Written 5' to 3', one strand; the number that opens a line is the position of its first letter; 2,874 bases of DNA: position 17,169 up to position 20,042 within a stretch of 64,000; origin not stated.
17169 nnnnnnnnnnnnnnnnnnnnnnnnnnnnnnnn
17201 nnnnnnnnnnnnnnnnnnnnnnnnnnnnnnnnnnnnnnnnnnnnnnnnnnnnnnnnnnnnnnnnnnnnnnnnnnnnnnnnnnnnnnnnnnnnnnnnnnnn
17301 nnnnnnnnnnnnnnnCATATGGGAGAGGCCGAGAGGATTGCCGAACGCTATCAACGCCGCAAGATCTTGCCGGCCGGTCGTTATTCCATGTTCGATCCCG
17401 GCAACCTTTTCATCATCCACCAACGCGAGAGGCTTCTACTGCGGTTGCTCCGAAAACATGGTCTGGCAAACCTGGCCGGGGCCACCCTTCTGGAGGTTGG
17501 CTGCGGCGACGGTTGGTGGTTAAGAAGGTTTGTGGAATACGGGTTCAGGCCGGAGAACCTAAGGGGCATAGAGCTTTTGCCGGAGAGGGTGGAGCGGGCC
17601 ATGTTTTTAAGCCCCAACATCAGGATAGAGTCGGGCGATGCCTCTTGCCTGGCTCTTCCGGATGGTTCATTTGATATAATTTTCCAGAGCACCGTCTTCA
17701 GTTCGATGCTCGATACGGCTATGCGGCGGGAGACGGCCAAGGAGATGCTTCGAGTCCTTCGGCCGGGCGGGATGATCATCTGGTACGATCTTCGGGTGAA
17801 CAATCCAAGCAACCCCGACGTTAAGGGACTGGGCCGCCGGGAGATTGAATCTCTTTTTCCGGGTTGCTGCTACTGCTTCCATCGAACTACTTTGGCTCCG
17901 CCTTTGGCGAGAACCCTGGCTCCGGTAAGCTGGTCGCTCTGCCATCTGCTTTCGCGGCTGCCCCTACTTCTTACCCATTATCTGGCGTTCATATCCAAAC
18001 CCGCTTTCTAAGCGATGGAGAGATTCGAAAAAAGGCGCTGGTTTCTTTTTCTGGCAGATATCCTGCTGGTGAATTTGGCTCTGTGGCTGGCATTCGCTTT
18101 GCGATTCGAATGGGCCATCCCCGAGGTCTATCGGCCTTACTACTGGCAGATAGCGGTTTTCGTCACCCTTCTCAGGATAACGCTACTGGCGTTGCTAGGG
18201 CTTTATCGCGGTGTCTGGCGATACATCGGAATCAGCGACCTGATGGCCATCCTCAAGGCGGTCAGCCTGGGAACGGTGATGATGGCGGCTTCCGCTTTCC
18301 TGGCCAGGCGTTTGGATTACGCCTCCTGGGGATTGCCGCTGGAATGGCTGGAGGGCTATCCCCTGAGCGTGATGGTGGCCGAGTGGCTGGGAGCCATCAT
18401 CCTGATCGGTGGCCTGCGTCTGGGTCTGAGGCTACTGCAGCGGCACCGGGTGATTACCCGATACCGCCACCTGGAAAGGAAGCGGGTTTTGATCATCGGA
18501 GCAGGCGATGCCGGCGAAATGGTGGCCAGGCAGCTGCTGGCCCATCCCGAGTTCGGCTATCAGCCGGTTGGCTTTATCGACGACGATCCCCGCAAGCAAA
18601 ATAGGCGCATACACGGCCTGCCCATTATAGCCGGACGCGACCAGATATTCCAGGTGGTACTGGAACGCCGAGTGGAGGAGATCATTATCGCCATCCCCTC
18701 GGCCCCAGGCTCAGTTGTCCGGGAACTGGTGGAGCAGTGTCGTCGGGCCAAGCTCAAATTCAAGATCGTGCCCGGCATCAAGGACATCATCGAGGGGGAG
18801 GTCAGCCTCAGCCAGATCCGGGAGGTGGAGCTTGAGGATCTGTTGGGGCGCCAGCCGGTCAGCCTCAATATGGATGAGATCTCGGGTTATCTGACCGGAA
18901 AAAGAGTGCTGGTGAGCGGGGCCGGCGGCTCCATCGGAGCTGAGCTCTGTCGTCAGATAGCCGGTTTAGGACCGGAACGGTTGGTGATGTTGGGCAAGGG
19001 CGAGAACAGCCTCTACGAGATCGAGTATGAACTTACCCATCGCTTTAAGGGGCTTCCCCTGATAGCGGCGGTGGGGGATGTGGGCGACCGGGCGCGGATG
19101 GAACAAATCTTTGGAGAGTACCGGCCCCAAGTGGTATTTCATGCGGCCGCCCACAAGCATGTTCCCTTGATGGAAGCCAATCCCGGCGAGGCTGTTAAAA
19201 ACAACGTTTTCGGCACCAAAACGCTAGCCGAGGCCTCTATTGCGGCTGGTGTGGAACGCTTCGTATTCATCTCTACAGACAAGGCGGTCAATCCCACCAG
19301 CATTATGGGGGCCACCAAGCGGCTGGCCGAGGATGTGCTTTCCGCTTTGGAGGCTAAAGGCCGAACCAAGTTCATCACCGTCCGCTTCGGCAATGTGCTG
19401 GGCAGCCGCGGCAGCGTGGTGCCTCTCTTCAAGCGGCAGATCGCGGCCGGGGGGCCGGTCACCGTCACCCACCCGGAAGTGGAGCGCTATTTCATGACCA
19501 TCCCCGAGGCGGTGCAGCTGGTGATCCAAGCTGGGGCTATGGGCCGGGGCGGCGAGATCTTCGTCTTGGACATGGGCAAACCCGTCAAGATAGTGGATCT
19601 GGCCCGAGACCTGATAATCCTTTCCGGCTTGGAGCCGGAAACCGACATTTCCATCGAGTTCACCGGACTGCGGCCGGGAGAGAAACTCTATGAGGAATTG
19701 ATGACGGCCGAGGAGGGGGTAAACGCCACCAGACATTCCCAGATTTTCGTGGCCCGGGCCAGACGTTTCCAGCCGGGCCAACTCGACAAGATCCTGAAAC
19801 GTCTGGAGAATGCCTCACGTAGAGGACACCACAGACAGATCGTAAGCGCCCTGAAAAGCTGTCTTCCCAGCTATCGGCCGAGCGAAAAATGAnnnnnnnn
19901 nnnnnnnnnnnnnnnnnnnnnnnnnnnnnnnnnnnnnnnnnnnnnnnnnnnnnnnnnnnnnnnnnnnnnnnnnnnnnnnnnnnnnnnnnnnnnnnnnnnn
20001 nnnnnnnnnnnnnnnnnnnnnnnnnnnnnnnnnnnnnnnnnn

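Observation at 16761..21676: Complete bacillosamine-type (PglC-PglF-PglE-PglD-like) module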

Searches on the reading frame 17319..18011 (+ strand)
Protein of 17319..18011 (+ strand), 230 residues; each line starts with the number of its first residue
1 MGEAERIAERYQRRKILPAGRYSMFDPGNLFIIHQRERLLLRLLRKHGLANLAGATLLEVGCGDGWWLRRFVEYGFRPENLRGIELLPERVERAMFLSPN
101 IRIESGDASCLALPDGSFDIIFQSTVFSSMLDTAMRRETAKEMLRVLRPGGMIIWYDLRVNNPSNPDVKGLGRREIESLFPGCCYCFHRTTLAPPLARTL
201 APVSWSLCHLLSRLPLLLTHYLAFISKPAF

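Call 3: search_protein_families(library=pfam, proteins=[window:17319-18011:+])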
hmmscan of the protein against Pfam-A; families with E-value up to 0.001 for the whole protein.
window:17319-18011:+ (230 aa): 6 families
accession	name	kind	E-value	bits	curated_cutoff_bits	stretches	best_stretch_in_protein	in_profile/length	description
PF13649.12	Methyltransf_25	-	1.5e-14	54.9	27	1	58-151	2-97/97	Methyltransferase domain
PF08241.18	Methyltransf_11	-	2.3e-14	54.2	21.2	1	58-154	1-94/95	Methyltransferase domain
PF13489.12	Methyltransf_23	-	1.3e-11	45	27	1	33-157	2-118/164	Methyltransferase domain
PF13847.12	Methyltransf_31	-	5.2e-08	33.1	27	1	54-159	4-113/145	Methyltransferase domain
PF08242.18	Methyltransf_12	-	1.4e-07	32.6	30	1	58-153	1-98/98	Methyltransferase domain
PF01209.24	Ubie_methyltran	-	0.00065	19.6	20.1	0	50-154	44-150/233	ubiE/COQ5 methyltransferase family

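Call 4: search_protein_families(library=ncbifam, proteins=[window:17319-18011:+])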
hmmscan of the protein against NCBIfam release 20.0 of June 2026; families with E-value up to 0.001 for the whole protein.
window:17319-18011:+ (230 aa): 16 families
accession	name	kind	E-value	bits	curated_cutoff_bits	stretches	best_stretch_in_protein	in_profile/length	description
NF045667.1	MTase_DVU1556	equivalog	7.9e-12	45.1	155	1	52-165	21-129/213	DVU_1556 family methyltransferase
NF045825.1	FAmtase_mtf2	equivalog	5.7e-10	38.8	400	1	47-161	52-164/248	fatty-acid O-methyltransferase Mtf2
NF045823.1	PthPhpthDimycoMt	equivalog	3.1e-09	36.4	300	1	49-162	62-173/256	phthiotriol/phenolphthiotriol dimycocerosates methyltransferase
NF041537.1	ArsM_AhpD_UU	exception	2.7e-08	33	510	1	53-169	76-194/345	arsenite methyltransferase/AhpD domain selenoprotein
NF043040.1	corrin_prot_MT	hypoth_equivalog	8.9e-08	31.8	180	1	53-157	41-149/216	corrinoid protein-associated methyltransferase CpaM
TIGR02072.1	BioC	equivalog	4.6e-07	29.9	184.95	1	39-154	22-131/244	malonyl-ACP O-methyltransferase BioC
NF047649.1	MTase_UXPK_star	exception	8.5e-07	28.3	460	1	54-158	78-184/283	methyltransferase/UXPK-star double selenoprotein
NF041536.1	ArsM_DUF2284_UU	exception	7.4e-06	24.6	575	1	53-160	76-185/459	arsenite methyltransferase/DUF2284 domain selenoprotein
NF038099.1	AsSugarArsM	exception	1.4e-05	24.4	400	1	95-163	112-179/321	arsenosugar biosynthesis arsenite methyltransferase ArsM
NF007610.0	PRK10258.1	equivalog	6.3e-05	22.4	342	1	53-157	42-140/251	malonyl-ACP O-methyltransferase BioC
NF040539.1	AST_met_ArsM_2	exception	9.4e-05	22.4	240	1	57-169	60-177/262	putative arsinothricin biosynthesis methyltransferase ArsM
TIGR01934.1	MenG_MenH_UbiE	subfamily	9.8e-05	21.8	158.35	1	53-158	39-144/223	ubiquinone/menaquinone biosynthesis methyltransferase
NF045649.1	2X_seleno_MduS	exception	0.00013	21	380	1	57-160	45-151/338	methyltransferase domain-containing selenoprotein MduS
NF041650.1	nod_mtase_NodS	equivalog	0.0002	21.1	300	1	34-155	23-139/190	nodulation methyltransferase NodS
NF041820.1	daptide_MTase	equivalog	0.00036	20.1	175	1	56-156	39-143/243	daptide-type RiPP biosynthesis methyltransferase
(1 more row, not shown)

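Call 43: search_solved_structures(query=window:17319-18011:+, max_evalue=0.01, show_alignments=0)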
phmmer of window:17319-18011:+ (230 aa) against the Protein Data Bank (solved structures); distinct sequences matched with E-value up to 0.01: 24.
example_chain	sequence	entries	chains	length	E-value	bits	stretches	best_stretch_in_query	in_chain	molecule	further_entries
5wp5_A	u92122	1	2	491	5.2e-08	35.9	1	54-158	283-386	Phosphomethylethanolamine N-methyltransferase 2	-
5wp4_A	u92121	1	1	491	9e-07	31.8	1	53-166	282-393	Phosphoethanolamine N-methyltransferase 1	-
3bkw_A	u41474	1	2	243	1.1e-06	31.5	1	49-155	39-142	S-adenosylmethionine dependent methyltransferase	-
6uak_A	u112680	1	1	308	1.8e-06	30.8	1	54-153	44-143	SAM dependent methyltransferase LahSB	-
2gs9_A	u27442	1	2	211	1.1e-05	28.3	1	36-170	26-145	Hypothetical protein TT1324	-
21zq_A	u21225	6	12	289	3e-05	26.8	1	52-175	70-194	MitM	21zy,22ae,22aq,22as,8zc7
8zc8_A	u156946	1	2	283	3.1e-05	26.8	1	52-175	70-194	MitM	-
6uk5_A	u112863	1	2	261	5.2e-05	26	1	54-154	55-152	CalS10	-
1ve3_A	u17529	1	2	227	6.2e-05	25.8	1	39-160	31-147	hypothetical protein PH0226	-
3mgg_A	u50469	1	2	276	0.00036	23.3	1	40-154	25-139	Methyltransferase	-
5f8c_A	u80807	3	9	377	0.00043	23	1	53-163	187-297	Methyltransferase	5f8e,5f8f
3sm3_A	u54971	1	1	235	0.00066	22.4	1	57-154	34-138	SAM-dependent methyltransferases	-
8ys9_A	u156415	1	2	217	0.00068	22.4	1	56-154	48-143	Phosphatidylethanolamine N-methyltransferase/phosphatidyl-N-methylethanolamine N-methyltra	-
4pne_A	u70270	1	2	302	0.001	21.8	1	53-153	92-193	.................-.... protein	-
7qcb_A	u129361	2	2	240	0.0012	21.5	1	38-179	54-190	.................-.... 27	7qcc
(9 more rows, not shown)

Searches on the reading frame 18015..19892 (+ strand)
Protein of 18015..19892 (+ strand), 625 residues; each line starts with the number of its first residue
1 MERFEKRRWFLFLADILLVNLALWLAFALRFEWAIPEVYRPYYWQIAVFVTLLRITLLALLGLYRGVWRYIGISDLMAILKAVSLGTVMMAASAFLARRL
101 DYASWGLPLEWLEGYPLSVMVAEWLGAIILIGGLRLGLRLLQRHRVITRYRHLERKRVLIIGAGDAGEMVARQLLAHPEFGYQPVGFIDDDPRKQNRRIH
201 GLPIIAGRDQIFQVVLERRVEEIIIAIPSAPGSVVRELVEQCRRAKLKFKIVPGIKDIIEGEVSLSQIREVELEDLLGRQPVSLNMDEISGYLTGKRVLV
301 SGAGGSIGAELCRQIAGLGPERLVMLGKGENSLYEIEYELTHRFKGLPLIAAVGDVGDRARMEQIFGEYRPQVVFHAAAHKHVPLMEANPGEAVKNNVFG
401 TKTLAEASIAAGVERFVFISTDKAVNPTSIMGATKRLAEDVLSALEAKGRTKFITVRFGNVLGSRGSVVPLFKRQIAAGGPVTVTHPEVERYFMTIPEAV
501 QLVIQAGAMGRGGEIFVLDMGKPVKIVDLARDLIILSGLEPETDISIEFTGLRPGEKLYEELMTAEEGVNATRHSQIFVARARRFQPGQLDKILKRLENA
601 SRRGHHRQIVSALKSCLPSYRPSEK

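Call 3: search_protein_families(library=pfam, proteins=[window:18015-19892:+])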
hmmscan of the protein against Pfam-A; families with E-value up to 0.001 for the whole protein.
window:18015-19892:+ (625 aa): 12 families
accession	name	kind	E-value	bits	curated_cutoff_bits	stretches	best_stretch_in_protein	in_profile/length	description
PF02719.21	Polysacc_synt_2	-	8.9e-121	403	20.2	1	298-580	1-291/293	Polysaccharide biosynthesis protein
PF01370.27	Epimerase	-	9.6e-25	87.8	20.9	1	298-517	1-238/240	NAD dependent epimerase/dehydratase family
PF13727.12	CoA_binding_3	-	5.4e-16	59.5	25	1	124-253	47-175/175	CoA-binding domain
PF04321.23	RmlD_sub_bind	-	1.1e-13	51.4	27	1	297-466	2-156/287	RmlD substrate binding domain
PF16363.11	GDP_Man_Dehyd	-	1.6e-12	48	27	1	299-422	1-130/332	GDP-mannose 4,6 dehydratase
PF01073.25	3Beta_HSD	-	5.1e-08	32.7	22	1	299-429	1-124/280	3-beta hydroxysteroid dehydrogenase/isomerase family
PF17836.7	PglD_N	-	6.2e-06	27.1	23.4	1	157-227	1-65/78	PglD N-terminal domain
PF08659.16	KR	-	1.8e-05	25.1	22.6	1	298-420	3-135/180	KR domain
PF13460.12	NAD_binding_10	-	7.2e-05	23.2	27.2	0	302-427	1-104/184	NAD(P)H-binding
PF00899.27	ThiF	-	8.9e-05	22.2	28.1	0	150-191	15-53/238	ThiF family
PF00106.31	adh_short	-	0.00052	20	26.6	1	296-369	1-71/195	short chain dehydrogenase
PF01488.26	Shikimate_DH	-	0.00097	19.7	24.3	0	151-177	8-34/138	Shikimate / quinate 5-dehydrogenase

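Call 4: search_protein_families(library=ncbifam, proteins=[window:18015-19892:+])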
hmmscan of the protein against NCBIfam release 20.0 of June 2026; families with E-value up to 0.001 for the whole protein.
window:18015-19892:+ (625 aa): 36 families (the best 25 are shown)
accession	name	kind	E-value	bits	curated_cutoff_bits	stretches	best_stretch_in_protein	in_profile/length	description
TIGR03589.1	PseB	equivalog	1.7e-56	191.5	407.75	1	294-579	3-278/324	UDP-N-acetylglucosamine 4,6-dehydratase (inverting)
TIGR04130.1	FnlA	equivalog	5.3e-44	150.5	730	1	299-574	8-276/337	UDP-N-acetylglucosamine 4,6-dehydratase/5-epimerase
TIGR03025.1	EPS_sugtrans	subfamily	1.5e-28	100.3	295.55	1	13-273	1-242/445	exopolysaccharide biosynthesis polyprenyl glycosylphosphotransferase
TIGR03023.1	WcaJ_sugtrans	equivalog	5.2e-28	98.5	410.75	1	14-273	2-247/453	undecaprenyl-phosphate glucose phosphotransferase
TIGR01179.1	galE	equivalog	1.4e-16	60.3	262.3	1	297-465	1-180/332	UDP-glucose 4-epimerase GalE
TIGR03022.1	WbaP_sugtrans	subfamily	3.6e-16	59.5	403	1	11-270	1-240/456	undecaprenyl-phosphate galactose phosphotransferase WbaP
TIGR01181.1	dTDP_gluc_dehyt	equivalog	8.2e-11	41.5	365.1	1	297-423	1-127/321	dTDP-glucose 4,6-dehydratase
TIGR01214.1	rmlD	equivalog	1.7e-10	40.4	224.05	1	297-422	1-101/285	dTDP-4-dehydrorhamnose reductase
NF007956.0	PRK10675.1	subfamily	1.8e-10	40.5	394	1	297-421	2-124/338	UDP-glucose 4-epimerase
TIGR02622.1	CDP_4_6_dhtase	equivalog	4.4e-10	39.2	278.45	1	294-426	3-134/352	CDP-glucose 4,6-dehydratase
TIGR03466.1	HpnA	hypoth_equivalog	7.4e-10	38.2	367.65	1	297-426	2-118/327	hopanoid-associated sugar epimerase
NF007582.0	PRK10217.1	equivalog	1.4e-08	34.3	698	1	296-410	2-114/355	dTDP-glucose 4,6-dehydratase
NF045894.1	PKS_plus_SDR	equivalog_domain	2.1e-08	32.2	1740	1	296-451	1158-1321/1515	type I polyketide synthase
TIGR03013.1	EpsB_2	subfamily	2.9e-08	33.2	393.35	1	14-234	2-200/443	TIGR03013 family XrtA/PEP-CTERM system glycosyltransferase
TIGR03570.1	NeuD_NnaD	subfamily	7.2e-08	32.3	160.8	1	158-252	2-89/202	NeuD/PglB/VioB family sugar acetyltransferase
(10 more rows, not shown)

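Call 7: search_solved_structures(query=window:18015-19892:+, max_evalue=1e-10, show_alignments=1)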
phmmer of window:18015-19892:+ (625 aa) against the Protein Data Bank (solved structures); distinct sequences matched with E-value up to 1e-10: 14.
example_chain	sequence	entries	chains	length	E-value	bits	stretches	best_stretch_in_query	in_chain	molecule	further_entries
5bju_A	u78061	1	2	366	2.4e-91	310.2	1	269-600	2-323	WlaL protein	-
5bjw_A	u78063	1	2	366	8.7e-91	308.4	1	269-600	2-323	WlaL protein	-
5bjx_A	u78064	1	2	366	1.2e-90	307.9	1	269-600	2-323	WlaL protein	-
5bjy_A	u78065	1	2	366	1.7e-90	307.4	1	269-600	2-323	WlaL protein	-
5bjv_A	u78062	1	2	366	8.2e-90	305.2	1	269-600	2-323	WlaL protein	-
6bwc_A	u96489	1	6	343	4.8e-51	177.1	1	294-583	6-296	Polysaccharide biosynthesis protein CapD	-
4j2o_A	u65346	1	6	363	7.8e-40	140.1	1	296-578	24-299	UDP-N-acetylglucosamine 4,6-dehydratase/5-epimerase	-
2gn4_A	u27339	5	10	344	5.2e-39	137.4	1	283-582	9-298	UDP-GlcNAc C6 dehydratase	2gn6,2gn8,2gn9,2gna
3vvb_A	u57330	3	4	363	1.3e-37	132.8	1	296-570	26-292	CapE | Capsular polysaccharide synthesis enzyme Cap8E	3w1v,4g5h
3vvc_A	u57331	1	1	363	4.5e-37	131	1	296-570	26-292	Capsular polysaccharide synthesis enzyme Cap8E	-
4tqg_A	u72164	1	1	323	2.1e-25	92.4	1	294-568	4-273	Putative dTDP-d-glucose 4 6-dehydratase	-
3pvz_A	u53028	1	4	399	9.8e-24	86.9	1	277-530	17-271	UDP-N-acetylglucosamine 4,6-dehydratase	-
3nkl_A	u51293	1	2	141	1.3e-17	66.8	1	155-283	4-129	UDP-D-quinovosamine 4-dehydrogenase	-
8wxk_A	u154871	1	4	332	1.8e-12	49.7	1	298-464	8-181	UDP-glucose 4-epimerase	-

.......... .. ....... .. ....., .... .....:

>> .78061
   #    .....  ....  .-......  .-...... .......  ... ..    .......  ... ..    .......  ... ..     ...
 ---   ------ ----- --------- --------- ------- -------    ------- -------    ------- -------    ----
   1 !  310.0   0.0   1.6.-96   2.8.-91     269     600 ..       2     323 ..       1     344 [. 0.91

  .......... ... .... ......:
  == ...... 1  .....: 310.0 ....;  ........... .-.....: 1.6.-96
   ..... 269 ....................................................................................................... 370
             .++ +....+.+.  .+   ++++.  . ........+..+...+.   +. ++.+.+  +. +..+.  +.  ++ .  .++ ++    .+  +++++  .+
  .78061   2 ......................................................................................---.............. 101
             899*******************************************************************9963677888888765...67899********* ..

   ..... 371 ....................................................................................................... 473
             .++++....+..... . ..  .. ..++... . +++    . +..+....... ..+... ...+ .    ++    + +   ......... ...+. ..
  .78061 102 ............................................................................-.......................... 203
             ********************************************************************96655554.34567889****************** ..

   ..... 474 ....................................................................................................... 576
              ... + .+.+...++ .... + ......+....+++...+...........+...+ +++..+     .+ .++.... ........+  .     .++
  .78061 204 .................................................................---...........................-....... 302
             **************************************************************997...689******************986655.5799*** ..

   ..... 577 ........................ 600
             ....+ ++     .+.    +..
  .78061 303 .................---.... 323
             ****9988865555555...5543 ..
